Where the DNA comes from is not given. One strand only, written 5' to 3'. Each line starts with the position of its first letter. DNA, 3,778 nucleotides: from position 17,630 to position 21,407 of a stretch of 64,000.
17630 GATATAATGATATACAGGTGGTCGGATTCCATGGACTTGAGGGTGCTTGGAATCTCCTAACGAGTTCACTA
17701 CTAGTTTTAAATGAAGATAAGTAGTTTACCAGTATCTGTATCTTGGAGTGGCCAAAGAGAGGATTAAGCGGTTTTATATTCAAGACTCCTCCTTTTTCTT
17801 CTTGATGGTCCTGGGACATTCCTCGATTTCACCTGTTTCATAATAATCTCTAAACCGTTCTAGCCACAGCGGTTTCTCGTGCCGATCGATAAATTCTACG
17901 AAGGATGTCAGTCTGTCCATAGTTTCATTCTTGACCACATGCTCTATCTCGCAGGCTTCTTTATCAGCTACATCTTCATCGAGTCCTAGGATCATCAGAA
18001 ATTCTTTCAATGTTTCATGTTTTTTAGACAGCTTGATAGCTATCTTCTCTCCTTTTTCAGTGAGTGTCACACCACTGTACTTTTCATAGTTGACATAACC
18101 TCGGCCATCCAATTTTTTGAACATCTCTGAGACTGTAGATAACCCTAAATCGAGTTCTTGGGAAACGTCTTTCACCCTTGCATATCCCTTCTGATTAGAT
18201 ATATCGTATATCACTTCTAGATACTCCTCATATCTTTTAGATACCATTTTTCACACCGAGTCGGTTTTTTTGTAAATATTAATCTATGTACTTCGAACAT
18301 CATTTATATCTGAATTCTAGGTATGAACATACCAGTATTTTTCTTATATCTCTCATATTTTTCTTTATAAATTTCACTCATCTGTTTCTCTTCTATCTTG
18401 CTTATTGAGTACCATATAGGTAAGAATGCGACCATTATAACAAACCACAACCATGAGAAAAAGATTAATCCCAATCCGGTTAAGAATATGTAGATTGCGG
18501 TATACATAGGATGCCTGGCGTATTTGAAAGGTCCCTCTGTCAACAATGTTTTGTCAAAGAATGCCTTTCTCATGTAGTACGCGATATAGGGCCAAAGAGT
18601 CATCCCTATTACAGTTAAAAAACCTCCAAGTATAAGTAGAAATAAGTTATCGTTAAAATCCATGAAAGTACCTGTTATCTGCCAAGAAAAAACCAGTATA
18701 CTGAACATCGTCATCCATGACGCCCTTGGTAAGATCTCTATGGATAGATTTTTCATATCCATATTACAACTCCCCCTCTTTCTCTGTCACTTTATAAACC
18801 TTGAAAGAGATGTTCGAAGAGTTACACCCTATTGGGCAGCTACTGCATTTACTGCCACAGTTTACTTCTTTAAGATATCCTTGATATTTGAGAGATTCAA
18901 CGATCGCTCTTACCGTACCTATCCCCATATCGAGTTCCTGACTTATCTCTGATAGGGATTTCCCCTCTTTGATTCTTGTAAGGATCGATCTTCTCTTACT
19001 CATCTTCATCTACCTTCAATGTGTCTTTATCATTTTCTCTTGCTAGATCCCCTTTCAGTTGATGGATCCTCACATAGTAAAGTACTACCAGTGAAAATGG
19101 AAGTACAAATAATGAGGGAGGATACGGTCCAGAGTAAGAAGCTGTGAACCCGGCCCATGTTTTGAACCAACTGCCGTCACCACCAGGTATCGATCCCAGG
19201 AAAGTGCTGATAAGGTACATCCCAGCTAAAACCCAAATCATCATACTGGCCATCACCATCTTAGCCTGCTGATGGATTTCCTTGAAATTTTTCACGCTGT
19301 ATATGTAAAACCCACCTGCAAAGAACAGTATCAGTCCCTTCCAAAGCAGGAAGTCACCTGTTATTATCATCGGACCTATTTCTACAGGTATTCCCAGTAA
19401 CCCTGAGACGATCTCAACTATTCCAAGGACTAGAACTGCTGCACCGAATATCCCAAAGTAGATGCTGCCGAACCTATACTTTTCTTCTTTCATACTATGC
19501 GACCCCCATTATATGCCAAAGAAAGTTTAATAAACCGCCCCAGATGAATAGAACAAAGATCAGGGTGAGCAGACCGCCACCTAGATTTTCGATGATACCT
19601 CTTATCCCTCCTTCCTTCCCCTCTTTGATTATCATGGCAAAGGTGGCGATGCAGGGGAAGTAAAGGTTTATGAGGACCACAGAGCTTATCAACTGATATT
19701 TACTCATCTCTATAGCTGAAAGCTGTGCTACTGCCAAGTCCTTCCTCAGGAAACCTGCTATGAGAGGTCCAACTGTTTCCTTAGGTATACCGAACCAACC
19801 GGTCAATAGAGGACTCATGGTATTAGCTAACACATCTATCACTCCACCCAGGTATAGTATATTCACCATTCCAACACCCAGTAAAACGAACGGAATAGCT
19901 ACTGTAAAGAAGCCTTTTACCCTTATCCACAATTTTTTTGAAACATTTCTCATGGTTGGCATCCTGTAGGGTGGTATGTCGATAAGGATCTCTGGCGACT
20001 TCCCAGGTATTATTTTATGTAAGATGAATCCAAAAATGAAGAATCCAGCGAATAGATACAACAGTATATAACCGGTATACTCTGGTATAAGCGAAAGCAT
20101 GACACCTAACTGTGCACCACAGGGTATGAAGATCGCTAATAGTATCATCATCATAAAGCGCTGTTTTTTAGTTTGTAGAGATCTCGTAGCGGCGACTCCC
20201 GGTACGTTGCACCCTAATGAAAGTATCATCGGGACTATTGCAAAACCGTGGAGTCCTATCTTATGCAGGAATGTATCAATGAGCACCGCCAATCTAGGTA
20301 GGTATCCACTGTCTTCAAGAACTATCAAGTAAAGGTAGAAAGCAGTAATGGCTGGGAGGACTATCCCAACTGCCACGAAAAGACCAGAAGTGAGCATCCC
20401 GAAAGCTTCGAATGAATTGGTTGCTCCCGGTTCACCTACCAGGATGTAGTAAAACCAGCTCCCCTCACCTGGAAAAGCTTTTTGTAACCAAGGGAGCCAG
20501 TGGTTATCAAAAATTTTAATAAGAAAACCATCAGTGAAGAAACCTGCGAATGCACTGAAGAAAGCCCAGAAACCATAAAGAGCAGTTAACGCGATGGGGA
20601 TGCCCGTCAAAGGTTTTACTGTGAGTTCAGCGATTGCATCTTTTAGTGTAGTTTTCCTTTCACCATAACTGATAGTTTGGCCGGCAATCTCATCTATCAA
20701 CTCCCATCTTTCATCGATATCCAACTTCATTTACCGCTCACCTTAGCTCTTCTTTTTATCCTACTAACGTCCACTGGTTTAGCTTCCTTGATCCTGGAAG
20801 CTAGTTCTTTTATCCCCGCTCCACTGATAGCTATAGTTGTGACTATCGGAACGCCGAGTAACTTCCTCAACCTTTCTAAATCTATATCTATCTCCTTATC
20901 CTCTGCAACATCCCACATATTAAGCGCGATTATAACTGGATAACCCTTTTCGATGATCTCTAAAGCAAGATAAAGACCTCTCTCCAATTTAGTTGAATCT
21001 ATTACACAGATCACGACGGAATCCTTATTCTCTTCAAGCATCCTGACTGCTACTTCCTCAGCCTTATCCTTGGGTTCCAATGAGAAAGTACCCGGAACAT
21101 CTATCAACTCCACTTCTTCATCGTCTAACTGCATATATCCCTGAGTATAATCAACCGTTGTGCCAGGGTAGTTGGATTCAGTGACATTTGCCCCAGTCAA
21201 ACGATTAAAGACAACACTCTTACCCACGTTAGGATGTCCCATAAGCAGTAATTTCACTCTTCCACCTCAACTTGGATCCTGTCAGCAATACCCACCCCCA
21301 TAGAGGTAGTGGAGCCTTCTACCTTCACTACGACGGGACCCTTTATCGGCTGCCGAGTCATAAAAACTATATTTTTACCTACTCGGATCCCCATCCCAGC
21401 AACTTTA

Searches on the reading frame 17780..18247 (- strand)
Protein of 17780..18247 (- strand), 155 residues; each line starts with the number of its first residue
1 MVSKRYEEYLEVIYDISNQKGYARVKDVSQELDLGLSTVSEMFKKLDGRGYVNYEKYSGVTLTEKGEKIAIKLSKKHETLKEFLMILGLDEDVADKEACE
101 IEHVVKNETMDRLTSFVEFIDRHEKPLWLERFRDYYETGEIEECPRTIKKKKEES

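Call 35: search_protein_families(library=pfam, proteins=[window:17780-18247:-], max_evalue=0.0001)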
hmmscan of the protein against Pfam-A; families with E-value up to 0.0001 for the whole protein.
window:17780-18247:- (155 aa): 2 families
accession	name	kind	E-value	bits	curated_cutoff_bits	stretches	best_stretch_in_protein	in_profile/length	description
PF01325.25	Fe_dep_repress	-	1.7e-19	70.2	26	1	1-60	1-60/60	Iron dependent repressor, N-terminal DNA binding domain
PF02742.21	Fe_dep_repr_C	-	5.1e-18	65.3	27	1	63-123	1-62/70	Iron dependent repressor, metal binding and dimerisation domain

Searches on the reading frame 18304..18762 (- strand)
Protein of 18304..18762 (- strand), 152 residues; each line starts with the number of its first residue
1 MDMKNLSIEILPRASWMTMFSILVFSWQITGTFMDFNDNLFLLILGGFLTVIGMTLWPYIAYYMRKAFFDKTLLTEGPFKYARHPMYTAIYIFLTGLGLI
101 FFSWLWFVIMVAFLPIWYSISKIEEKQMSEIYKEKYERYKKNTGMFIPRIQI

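Call 35: search_protein_families(library=pfam, proteins=[window:18304-18762:-], max_evalue=0.0001)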
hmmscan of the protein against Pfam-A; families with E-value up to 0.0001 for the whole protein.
window:18304-18762:- (152 aa): 2 families
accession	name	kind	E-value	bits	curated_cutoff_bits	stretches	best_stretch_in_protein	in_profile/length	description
PF04191.18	PEMT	-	1.7e-12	48.1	25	1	41-134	8-104/105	Phospholipid methyltransferase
PF04140.19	ICMT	-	1.7e-05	25.6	24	1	70-126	32-91/95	Isoprenylcysteine carboxyl methyltransferase (ICMT) family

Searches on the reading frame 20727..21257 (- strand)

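Call 36: search_protein_families(library=pfam, proteins=[window:20727-21257:-], max_evalue=0.0001)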
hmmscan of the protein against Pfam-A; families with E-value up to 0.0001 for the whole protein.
window:20727-21257:- (176 aa): 5 families
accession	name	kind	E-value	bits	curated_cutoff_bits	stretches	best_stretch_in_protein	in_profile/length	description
PF02421.24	FeoB_N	-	4.2e-52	176.2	27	1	2-155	2-155/156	Ferrous iron transport protein B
PF01926.29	MMR_HSR1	-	4.1e-21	75.7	21.9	1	3-113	2-112/113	50S ribosome-binding GTPase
PF04548.22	AIG1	-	2.5e-06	27.4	27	1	2-90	2-95/212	AIG1 family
PF09439.16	SRPRB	-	9.5e-06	25.5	25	1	3-94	6-88/178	Signal recognition particle receptor beta subunit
PF03193.22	RsgA_GTPase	-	3.3e-05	24.2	30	0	87-158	38-106/174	RsgA GTPase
